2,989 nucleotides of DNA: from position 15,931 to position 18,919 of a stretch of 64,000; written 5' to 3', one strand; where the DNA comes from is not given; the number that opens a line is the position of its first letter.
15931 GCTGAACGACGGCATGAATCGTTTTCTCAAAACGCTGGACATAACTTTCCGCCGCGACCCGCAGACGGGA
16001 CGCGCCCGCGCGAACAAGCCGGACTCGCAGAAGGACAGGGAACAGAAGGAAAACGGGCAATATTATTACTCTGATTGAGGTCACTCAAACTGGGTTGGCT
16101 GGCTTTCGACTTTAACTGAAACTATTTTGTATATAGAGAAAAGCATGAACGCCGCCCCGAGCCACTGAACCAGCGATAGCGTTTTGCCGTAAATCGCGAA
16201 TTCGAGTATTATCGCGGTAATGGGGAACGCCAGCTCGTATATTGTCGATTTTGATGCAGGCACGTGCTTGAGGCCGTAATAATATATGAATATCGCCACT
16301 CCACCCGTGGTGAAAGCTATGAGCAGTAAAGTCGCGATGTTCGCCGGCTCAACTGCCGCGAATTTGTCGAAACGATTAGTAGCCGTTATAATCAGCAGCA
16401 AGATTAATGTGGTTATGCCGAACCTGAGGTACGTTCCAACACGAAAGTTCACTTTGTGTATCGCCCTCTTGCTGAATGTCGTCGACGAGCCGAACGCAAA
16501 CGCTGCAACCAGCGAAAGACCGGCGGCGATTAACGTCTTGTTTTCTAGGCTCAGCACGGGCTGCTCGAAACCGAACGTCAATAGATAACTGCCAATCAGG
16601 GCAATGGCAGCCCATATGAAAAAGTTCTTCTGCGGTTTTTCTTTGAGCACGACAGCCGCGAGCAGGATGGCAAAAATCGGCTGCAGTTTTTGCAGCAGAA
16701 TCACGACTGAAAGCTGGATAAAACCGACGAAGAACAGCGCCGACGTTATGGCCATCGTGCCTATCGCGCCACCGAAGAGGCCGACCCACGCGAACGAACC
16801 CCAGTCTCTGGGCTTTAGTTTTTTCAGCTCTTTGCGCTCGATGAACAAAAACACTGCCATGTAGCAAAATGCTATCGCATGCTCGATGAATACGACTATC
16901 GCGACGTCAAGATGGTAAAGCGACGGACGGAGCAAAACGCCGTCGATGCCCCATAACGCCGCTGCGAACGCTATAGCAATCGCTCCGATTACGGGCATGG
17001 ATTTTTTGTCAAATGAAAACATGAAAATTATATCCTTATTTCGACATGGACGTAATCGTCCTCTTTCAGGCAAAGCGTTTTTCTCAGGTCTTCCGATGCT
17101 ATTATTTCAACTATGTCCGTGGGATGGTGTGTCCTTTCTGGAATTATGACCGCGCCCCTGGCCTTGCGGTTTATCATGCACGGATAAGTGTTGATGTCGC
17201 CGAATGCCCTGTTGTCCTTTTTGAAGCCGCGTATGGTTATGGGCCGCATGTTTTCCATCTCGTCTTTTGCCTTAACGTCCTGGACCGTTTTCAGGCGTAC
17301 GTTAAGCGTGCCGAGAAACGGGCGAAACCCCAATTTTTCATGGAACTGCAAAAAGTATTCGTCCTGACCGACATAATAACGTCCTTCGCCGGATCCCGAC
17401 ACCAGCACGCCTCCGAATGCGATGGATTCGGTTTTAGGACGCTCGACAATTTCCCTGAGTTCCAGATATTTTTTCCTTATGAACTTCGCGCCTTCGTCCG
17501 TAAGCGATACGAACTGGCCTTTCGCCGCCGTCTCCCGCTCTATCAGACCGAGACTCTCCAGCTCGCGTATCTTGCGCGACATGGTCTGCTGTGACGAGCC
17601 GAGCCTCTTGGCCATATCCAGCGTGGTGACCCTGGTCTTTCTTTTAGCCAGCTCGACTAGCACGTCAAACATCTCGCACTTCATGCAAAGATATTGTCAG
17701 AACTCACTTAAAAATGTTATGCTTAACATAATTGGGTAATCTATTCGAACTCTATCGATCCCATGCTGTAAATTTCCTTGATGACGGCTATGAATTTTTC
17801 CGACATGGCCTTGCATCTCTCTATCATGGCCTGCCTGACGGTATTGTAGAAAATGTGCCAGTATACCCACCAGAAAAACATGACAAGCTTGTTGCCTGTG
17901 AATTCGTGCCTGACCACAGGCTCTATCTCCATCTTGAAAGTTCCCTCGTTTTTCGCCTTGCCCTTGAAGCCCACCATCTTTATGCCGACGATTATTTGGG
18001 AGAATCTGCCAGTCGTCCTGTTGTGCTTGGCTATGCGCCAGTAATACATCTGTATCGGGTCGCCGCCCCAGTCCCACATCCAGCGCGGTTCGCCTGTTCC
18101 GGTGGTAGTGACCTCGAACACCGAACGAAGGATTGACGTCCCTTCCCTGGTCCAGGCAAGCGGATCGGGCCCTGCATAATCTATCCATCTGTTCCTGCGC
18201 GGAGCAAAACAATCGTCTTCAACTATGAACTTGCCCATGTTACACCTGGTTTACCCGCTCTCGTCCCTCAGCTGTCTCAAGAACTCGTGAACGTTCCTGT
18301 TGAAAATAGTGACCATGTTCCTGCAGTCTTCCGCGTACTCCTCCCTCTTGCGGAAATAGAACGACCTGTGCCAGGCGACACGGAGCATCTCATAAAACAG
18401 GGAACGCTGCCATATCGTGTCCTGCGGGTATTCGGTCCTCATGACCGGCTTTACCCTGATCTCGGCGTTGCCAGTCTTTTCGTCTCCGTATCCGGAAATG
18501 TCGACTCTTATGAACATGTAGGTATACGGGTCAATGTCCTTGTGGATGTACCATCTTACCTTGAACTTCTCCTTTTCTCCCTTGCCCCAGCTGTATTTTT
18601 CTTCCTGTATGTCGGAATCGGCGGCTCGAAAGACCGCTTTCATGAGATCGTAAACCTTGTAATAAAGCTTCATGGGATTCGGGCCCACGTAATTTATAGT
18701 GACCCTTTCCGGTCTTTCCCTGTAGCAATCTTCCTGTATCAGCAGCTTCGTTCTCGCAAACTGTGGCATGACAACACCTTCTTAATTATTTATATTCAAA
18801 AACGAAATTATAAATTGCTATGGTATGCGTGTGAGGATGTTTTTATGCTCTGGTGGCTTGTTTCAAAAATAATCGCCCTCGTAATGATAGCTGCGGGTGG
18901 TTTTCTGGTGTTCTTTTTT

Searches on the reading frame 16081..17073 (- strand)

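Call 3: search_protein_families(library=pfam, proteins=[window:16081-17073:-], max_evalue=1)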
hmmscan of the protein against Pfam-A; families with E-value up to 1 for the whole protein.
window:16081-17073:- (330 aa): 1 family
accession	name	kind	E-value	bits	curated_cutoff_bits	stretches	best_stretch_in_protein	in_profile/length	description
PF00892.27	EamA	-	1.1e-34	120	28.2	2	184-317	4-133/135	EamA-like transporter family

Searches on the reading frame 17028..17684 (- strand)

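Call 3: search_protein_families(library=pfam, proteins=[window:17028-17684:-], max_evalue=1)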
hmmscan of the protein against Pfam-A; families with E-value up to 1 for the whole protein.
window:17028-17684:- (218 aa): 29 families (the best 25 are shown)
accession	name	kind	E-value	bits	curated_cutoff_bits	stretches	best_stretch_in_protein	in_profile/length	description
PF01982.22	CTP-dep_RFKase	-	5.4e-41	139.8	25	1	95-216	2-121/121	Domain of unknown function DUF120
PF12802.13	MarR_2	-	1.2e-07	32.2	27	1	6-54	8-56/61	MarR family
PF12840.13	HTH_20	-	2.3e-06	27.9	27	1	8-50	12-50/51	Helix-turn-helix domain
PF13545.12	HTH_Crp_2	-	2.9e-06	27.6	27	1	8-51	6-56/70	Crp-like helix-turn-helix domain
PF01047.28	MarR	-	1.3e-05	25.5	24.6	1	6-51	6-50/59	MarR family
PF25213.1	HVO_A0261_N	-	1.9e-05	24.9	35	1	8-82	16-83/86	HVO_A0261 N-terminal domain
PF13412.12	HTH_24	-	0.00012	22.1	21.9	1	15-49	14-48/48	Winged helix-turn-helix DNA-binding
PF13463.12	HTH_27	-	0.0011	19.6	22.2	1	9-65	9-68/68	Winged helix DNA-binding domain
PF22665.2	DUF6293_C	-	0.0012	19.6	27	1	24-70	54-99/101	DUF6293 C-terminal winged helix domain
PF00126.33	HTH_1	-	0.002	18.5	26.6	1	25-65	20-59/60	Bacterial regulatory helix-turn-helix protein, lysR family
PF08279.18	HTH_11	-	0.003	17.8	25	1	7-47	4-45/55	HTH domain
PF01638.23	HxlR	-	0.0039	17.5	20.8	1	8-66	10-70/91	HxlR-like helix-turn-helix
PF08220.18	HTH_DeoR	-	0.0054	16.9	21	1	9-50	5-46/57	DeoR-like helix-turn-helix domain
PF25212.1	HVO_A0114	-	0.012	15.9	27.6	1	15-57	33-75/84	HVO_A0114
PF13601.12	HTH_34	-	0.013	16.1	27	1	7-80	4-80/80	Winged helix DNA-binding domain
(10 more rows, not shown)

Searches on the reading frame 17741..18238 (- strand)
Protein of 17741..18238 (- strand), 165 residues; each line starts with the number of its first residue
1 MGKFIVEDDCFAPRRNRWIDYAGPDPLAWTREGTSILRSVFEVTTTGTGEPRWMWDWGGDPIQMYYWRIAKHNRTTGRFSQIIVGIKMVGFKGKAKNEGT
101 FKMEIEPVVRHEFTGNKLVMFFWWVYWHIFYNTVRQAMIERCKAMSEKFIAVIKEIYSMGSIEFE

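Call 3: search_protein_families(library=pfam, proteins=[window:17741-18238:-], max_evalue=1)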
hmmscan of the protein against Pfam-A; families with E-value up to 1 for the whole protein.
window:17741-18238:- (165 aa): 1 family
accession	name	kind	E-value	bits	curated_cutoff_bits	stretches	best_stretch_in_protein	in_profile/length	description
PF23299.1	DUF7081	-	0.12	13.4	27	1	44-129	5-94/96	Domain of unknown function (DUF7081)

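Call 4: search_protein_families(library=ncbifam, proteins=[window:17741-18238:-], max_evalue=1)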
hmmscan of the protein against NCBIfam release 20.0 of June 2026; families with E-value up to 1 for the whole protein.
window:17741-18238:- (165 aa): 0 families

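Call 23: search_protein_families(library=phrogs, proteins=[window:17741-18238:-], max_evalue=0.1)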
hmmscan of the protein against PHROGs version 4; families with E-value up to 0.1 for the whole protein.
window:17741-18238:- (165 aa): 1 family
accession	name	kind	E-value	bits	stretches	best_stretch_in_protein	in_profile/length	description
phrog_102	-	lysis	0.025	15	1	8-72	238-306/369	endolysin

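Call 24: search_protein_families(library=padloc, proteins=[window:17741-18238:-], max_evalue=0.1)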
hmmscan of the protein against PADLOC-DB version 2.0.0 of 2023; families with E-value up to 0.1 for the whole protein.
window:17741-18238:- (165 aa): 0 families

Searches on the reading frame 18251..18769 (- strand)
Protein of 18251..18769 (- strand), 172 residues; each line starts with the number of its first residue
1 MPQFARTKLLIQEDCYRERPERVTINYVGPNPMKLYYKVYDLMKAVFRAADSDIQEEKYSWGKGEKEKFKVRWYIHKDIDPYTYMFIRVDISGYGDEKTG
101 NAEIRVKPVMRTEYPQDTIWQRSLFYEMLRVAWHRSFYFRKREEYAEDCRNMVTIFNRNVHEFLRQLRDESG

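Call 3: search_protein_families(library=pfam, proteins=[window:18251-18769:-], max_evalue=1)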
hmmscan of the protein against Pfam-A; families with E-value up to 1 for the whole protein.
window:18251-18769:- (172 aa): 0 families

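Call 4: search_protein_families(library=ncbifam, proteins=[window:18251-18769:-], max_evalue=1)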
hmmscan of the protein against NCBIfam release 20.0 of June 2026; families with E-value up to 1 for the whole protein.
window:18251-18769:- (172 aa): 0 families

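Call 23: search_protein_families(library=phrogs, proteins=[window:18251-18769:-], max_evalue=0.1)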
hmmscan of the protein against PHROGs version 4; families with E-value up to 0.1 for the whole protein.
window:18251-18769:- (172 aa): 1 family
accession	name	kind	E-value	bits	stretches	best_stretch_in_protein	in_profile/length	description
phrog_3476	-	unknown function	0.081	14.1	0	67-155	35-120/123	-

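Call 24: search_protein_families(library=padloc, proteins=[window:18251-18769:-], max_evalue=0.1)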
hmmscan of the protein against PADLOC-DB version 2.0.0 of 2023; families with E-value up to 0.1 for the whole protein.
window:18251-18769:- (172 aa): 0 families

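Call 43: find_homologous_proteins(query=window:18251-18769:-, max_evalue=0.01)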
Query window:18251-18769:- (172 aa): 236 proteins with E <= 0.01 among 242 candidates; the best 120 are listed.
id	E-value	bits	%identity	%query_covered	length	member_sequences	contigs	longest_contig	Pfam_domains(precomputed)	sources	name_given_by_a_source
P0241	1.9e-111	387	96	100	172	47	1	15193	-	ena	-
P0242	8.1e-100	349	83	100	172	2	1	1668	-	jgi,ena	-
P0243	2.5e-99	348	83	100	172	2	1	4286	-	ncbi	-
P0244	2.6e-99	348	83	100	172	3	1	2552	-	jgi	jgi:hypothetical protein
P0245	9.1e-98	343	83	100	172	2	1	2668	-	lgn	-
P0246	4.4e-94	331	79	100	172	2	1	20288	-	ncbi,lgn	ncbi:MAG: hypothetical protein QW051_00370 [Candidatus Aenigmatarchaeota archaeon]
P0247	5.7e-94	330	78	99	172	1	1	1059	-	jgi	jgi:hypothetical protein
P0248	7.8e-94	330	79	100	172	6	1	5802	-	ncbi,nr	ncbi:MAG: hypothetical protein KAS04_02075 [Candidatus Aenigmarchaeota archaeon]|nr:hypothetical pro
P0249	1.0e-93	330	77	99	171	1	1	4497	-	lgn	-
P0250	7.8e-93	327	83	95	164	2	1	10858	-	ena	-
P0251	1.4e-92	326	77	100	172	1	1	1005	-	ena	-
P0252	2.2e-91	322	76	100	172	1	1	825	-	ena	-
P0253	6.7e-88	311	74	99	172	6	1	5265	-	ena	-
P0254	8.3e-85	301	73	99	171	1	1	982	-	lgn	-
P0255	5.1e-83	295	71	99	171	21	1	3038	-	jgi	jgi:hypothetical protein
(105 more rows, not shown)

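Call 63: search_solved_structures(query=A3, max_evalue=10, show_alignments=2)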
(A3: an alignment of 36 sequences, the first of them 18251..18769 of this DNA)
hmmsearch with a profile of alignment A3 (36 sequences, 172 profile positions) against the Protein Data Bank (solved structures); distinct sequences matched with E-value up to 10: 1.
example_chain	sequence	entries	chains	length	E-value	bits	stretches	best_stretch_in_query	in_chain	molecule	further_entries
9hvj_A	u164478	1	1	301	0.7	13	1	19-57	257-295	Cache domain protein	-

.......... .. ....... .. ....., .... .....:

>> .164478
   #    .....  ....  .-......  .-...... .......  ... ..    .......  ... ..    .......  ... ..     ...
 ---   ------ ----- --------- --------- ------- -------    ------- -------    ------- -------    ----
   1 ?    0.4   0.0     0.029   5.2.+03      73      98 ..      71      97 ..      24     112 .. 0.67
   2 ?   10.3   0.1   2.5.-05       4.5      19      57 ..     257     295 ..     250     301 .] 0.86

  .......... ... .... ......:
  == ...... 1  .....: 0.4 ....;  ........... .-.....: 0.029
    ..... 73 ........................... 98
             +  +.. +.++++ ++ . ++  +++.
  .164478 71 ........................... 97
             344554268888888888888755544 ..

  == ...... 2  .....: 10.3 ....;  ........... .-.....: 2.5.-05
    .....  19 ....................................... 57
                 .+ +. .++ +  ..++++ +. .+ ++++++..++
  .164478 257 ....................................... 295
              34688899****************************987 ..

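Call 87: search_protein_families(library=pfam, alignment_id=A3, max_evalue=10)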
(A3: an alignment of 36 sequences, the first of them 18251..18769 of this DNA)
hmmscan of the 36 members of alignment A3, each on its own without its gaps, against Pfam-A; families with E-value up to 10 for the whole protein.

A. member 1, window:18251-18769:- (172 aa): 0 families

B. families by the number of members that match (of 36 scanned): 13 families
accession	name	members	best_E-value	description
PF18671.6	4HPAD_g_N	1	0.055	4-Hydroxyphenylacetate decarboxylase subunit gamma N-terminal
PF14922.11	FWWh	1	0.059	Protein of unknown function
PF18169.6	SLATT_6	1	0.081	SMODS and SLOG-associating 2TM effector domain 6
PF21109.2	Stonustoxin_helical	1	0.093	Stonustoxin helical domain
PF12805.13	FUSC-like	1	0.12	FUSC-like inner membrane protein yccS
PF23299.1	DUF7081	1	0.12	Domain of unknown function (DUF7081)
PF12178.13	INCENP_N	1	0.13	Chromosome passenger complex (CPC) protein INCENP N terminal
PF25191.1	DUF7832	1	0.14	Domain of unknown function (DUF7832)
PF14888.12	PBP-Tp47_c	1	0.15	Penicillin-binding protein Tp47 domain C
PF16184.11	Cadherin_3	1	0.15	Cadherin-like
PF22653.1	DUF7007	1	0.16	Domain of unknown function (DUF7007)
PF19560.4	DUF6082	1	0.18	Family of unknown function (DUF6082)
PF10279.14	Latarcin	1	0.28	Latarcin precursor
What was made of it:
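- Tried and rejected: A scan of 36 sA/sB members also found none (call 87).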
